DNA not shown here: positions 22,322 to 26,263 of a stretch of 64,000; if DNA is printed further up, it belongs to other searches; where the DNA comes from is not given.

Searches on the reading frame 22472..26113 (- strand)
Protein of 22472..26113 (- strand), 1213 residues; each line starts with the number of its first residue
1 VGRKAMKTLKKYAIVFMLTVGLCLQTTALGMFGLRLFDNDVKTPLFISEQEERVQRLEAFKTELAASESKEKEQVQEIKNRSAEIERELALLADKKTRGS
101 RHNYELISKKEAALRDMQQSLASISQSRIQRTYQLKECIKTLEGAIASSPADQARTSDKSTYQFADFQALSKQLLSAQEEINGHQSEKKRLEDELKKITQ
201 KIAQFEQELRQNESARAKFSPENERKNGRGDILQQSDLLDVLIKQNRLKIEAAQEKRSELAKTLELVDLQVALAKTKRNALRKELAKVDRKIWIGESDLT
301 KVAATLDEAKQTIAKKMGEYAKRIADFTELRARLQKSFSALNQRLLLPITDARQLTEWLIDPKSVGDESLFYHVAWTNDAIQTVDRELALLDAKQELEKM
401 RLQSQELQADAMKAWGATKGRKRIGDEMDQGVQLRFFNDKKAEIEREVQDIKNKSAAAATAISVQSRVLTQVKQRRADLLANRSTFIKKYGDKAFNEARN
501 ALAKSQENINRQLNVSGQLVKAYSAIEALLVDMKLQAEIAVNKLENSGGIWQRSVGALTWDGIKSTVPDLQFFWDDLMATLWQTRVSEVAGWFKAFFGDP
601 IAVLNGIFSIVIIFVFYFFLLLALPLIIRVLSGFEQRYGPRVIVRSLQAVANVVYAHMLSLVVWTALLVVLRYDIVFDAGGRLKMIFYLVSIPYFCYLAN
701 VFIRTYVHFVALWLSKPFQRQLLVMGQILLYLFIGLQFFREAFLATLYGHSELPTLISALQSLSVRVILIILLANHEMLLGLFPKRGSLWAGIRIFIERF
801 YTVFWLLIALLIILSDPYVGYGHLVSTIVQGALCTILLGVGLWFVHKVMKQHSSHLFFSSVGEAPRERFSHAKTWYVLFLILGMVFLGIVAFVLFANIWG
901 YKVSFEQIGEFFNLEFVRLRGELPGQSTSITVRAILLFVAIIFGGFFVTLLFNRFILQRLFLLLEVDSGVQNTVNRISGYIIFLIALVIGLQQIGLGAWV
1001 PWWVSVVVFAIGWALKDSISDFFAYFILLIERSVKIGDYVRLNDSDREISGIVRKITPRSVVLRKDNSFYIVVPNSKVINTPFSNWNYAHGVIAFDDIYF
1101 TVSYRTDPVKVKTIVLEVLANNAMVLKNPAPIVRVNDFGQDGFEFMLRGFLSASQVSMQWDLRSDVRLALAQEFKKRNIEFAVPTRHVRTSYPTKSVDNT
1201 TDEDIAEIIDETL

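Call 49: search_protein_families(library=pfam, proteins=[window:22472-26113:-], max_evalue=0.001)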
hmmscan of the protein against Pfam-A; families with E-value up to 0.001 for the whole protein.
window:22472-26113:- (1213 aa): 2 families
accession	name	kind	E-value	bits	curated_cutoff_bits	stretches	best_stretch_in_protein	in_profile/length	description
PF00924.24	MS_channel_2nd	-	2.5e-16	60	20.2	1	1017-1087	1-67/68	Mechanosensitive ion channel, beta-domain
PF21082.3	MS_channel_3rd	-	3.4e-13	50.3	21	1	1098-1181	3-88/88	Mechanosensitive ion channel MscS, C-terminal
